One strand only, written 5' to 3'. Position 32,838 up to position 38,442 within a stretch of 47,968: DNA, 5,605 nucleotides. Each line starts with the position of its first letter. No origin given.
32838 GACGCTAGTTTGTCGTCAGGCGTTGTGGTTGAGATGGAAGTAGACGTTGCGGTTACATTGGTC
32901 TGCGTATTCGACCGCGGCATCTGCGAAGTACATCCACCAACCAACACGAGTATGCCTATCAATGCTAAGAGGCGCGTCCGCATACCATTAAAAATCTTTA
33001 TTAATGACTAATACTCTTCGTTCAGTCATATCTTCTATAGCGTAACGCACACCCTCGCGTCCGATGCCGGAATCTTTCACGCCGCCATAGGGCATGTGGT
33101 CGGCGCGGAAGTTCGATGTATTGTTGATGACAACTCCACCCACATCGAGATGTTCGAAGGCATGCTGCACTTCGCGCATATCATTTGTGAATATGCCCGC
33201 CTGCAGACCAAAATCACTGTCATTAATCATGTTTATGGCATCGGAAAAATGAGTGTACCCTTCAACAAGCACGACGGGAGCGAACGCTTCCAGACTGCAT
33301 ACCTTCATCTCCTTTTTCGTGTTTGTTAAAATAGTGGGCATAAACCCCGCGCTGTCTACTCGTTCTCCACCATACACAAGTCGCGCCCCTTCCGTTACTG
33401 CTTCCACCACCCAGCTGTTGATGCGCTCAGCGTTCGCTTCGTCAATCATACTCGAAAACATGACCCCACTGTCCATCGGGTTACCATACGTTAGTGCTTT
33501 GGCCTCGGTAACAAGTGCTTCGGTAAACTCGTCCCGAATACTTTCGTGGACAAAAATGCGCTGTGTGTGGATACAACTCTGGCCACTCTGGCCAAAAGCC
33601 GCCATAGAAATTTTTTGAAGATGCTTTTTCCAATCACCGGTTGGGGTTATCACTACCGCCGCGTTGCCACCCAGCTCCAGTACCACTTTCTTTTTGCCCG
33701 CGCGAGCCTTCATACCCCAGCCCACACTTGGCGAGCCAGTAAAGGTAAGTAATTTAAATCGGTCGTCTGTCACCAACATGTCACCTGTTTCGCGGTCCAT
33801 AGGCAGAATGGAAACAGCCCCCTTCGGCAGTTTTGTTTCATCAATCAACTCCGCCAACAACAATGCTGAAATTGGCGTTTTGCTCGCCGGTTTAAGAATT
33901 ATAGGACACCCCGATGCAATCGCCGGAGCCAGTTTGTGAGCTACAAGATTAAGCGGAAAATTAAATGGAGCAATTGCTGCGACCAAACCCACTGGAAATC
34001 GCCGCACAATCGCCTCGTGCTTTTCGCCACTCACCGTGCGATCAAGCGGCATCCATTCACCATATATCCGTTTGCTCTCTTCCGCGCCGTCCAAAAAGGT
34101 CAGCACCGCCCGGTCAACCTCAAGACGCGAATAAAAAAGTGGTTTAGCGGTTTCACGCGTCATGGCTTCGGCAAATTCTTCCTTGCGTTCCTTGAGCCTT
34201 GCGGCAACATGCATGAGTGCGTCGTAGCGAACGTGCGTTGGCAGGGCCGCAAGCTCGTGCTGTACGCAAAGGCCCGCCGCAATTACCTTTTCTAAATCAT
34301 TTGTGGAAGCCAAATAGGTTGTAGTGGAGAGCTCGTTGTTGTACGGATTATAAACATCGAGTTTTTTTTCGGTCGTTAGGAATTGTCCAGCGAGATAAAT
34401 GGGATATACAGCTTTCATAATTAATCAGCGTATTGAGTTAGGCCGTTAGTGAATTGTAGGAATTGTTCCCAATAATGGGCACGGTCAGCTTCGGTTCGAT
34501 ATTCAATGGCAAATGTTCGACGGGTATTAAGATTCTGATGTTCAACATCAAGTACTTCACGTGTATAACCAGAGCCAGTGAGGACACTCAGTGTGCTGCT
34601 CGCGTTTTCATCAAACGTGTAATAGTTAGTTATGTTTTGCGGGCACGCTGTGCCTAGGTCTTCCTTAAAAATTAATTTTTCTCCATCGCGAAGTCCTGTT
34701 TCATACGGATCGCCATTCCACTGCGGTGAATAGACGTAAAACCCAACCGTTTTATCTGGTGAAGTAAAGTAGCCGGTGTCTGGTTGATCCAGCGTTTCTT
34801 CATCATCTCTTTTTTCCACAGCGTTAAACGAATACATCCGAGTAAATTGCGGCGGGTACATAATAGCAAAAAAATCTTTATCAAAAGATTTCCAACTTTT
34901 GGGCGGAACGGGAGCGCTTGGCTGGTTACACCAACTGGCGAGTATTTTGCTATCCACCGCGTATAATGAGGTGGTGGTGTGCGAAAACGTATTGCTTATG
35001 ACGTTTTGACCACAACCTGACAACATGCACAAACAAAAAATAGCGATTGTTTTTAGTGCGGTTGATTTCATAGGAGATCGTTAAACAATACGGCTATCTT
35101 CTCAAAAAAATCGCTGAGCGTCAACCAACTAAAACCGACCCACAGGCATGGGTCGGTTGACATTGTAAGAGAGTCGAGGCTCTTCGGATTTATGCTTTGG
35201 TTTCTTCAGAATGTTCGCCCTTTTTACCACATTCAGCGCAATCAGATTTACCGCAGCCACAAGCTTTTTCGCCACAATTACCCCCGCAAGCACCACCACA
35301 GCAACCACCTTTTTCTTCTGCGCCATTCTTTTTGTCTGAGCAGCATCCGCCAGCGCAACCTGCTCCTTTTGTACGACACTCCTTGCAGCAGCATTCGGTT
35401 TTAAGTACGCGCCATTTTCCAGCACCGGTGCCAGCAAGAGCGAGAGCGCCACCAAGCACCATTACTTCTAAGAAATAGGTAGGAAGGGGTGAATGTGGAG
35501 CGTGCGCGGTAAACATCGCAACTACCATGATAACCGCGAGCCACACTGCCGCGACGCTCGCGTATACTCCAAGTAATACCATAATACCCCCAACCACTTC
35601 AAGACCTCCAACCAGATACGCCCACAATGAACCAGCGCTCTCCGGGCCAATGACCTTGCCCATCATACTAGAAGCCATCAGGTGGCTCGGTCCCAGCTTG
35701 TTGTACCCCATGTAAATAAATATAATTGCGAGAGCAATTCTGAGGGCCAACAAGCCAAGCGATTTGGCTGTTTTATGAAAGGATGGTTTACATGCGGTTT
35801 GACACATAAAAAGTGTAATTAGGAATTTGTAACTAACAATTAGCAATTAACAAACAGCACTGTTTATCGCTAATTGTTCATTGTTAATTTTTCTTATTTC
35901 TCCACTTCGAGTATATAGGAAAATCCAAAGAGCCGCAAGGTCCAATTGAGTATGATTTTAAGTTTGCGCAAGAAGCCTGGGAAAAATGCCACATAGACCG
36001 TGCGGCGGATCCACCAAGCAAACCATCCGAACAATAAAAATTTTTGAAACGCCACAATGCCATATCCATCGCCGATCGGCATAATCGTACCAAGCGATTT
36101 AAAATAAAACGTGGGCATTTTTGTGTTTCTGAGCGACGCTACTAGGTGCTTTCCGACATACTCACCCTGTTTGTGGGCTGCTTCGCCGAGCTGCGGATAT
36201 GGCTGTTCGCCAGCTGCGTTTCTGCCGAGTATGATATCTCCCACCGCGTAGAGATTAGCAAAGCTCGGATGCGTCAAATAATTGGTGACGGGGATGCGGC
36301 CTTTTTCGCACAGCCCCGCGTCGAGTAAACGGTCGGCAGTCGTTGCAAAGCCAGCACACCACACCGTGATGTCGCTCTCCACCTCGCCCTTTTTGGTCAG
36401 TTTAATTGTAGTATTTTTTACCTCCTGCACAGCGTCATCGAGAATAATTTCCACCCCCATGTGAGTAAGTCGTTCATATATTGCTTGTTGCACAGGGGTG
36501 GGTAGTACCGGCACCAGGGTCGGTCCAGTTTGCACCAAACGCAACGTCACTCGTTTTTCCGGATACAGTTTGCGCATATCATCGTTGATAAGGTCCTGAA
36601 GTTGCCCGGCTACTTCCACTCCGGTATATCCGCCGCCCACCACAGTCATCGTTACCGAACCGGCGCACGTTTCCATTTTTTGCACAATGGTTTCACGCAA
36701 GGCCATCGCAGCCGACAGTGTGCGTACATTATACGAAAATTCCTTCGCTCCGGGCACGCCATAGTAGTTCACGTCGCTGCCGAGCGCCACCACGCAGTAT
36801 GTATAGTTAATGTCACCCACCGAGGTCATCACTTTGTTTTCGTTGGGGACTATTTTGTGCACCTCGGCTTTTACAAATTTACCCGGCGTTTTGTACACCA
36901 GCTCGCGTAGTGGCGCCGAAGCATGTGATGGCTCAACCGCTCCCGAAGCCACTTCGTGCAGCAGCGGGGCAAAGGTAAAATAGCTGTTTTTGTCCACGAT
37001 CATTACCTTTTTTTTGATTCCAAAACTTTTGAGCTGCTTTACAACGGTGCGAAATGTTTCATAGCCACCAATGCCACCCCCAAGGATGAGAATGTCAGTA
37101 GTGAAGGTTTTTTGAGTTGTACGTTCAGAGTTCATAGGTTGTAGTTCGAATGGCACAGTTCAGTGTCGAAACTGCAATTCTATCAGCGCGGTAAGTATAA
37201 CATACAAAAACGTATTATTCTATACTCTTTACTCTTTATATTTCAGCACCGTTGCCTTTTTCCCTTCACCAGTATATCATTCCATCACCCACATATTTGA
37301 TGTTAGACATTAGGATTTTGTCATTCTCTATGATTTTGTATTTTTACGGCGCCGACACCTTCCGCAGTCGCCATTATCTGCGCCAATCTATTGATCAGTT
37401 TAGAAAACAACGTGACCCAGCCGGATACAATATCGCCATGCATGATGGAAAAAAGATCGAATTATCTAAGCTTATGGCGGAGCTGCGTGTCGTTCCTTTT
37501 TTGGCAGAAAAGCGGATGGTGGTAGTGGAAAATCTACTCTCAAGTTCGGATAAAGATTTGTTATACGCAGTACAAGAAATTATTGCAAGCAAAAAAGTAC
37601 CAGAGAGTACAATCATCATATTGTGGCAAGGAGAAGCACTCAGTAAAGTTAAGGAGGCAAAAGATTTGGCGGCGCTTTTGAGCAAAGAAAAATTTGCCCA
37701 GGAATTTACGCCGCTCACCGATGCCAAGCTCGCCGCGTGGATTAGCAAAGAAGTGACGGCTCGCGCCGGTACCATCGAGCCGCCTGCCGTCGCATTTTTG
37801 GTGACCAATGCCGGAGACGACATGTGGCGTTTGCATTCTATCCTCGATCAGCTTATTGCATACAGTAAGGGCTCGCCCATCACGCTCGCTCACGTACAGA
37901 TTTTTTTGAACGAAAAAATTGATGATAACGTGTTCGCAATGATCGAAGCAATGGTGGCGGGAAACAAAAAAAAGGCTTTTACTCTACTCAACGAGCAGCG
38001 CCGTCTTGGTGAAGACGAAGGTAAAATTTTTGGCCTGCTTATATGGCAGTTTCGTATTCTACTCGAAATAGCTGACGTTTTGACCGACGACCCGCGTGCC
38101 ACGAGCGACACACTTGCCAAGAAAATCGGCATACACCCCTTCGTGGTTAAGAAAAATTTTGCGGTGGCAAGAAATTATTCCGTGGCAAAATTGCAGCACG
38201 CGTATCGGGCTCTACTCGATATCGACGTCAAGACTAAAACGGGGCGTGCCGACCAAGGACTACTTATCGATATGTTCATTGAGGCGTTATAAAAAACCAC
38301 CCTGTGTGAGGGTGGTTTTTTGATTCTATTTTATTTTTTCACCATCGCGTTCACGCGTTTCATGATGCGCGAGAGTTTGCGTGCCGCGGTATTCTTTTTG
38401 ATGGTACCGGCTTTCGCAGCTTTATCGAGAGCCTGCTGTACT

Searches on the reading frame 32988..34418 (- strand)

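Call 15: search_protein_families(library=pfam, proteins=[window:32988-34418:-], max_evalue=0.00001)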
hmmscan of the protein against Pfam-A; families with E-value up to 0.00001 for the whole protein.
window:32988-34418:- (476 aa): 1 family
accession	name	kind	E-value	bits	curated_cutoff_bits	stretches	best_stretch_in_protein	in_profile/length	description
PF00171.27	Aldedh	-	1.7e-134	449.3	23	1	17-468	6-459/461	Aldehyde dehydrogenase family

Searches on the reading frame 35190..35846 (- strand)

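Call 107: search_protein_families(library=pfam, proteins=[window:35190-35846:-], max_evalue=0.0001)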
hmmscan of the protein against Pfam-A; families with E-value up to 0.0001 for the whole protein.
window:35190-35846:- (218 aa): 2 families
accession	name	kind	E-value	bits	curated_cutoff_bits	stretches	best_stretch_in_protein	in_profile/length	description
PF07681.17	DoxX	-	1.5e-15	58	23.6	1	31-116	1-85/85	DoxX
PF07291.16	MauE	-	3e-06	28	27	1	32-110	5-83/128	Methylamine utilisation protein MauE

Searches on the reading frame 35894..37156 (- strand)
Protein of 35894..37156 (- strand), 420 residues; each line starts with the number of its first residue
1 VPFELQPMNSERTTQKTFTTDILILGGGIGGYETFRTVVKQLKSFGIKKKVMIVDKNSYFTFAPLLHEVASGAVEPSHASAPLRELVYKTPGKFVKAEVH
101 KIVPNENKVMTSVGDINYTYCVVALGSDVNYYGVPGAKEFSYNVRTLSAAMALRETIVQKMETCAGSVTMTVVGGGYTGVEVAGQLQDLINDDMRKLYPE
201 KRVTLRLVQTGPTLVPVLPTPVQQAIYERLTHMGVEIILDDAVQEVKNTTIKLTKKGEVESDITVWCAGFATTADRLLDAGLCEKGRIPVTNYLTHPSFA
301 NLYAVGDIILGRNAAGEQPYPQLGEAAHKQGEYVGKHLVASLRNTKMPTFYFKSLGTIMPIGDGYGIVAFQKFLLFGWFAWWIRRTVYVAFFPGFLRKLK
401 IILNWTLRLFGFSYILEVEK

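Call 15: search_protein_families(library=pfam, proteins=[window:35894-37156:-], max_evalue=0.00001)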
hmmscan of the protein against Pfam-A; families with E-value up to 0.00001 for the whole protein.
window:35894-37156:- (420 aa): 2 families
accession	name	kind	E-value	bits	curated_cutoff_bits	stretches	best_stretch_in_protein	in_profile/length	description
PF07992.20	Pyr_redox_2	-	1.8e-38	133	26.1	1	21-331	2-291/291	Pyridine nucleotide-disulphide oxidoreductase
PF00070.33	Pyr_redox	-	1.2e-08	35.7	22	1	170-250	2-70/82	Pyridine nucleotide-disulphide oxidoreductase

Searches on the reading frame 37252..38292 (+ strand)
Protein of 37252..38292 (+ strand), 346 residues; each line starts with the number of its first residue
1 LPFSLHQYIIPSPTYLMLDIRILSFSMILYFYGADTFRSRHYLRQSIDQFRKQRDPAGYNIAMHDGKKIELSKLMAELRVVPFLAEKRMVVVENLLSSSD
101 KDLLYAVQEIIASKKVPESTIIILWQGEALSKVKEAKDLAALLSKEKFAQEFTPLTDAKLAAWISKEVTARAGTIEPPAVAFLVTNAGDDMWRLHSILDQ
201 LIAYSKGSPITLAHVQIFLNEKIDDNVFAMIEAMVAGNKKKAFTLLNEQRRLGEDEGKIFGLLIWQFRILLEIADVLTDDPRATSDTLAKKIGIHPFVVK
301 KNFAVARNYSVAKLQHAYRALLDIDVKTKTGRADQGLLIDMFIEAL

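Call 15: search_protein_families(library=pfam, proteins=[window:37252-38292:+], max_evalue=0.00001)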
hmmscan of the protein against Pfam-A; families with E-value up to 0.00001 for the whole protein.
window:37252-38292:+ (346 aa): 2 families
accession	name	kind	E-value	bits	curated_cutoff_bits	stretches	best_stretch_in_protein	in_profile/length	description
PF21694.2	DNA_pol3_delta_C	-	9.2e-28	97.1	27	1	225-343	2-118/121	DNA polymerase III delta subunit, C-terminal domain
PF06144.19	DNA_pol3_delta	-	5.7e-06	26.8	21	0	31-143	3-114/124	DNA polymerase III, delta subunit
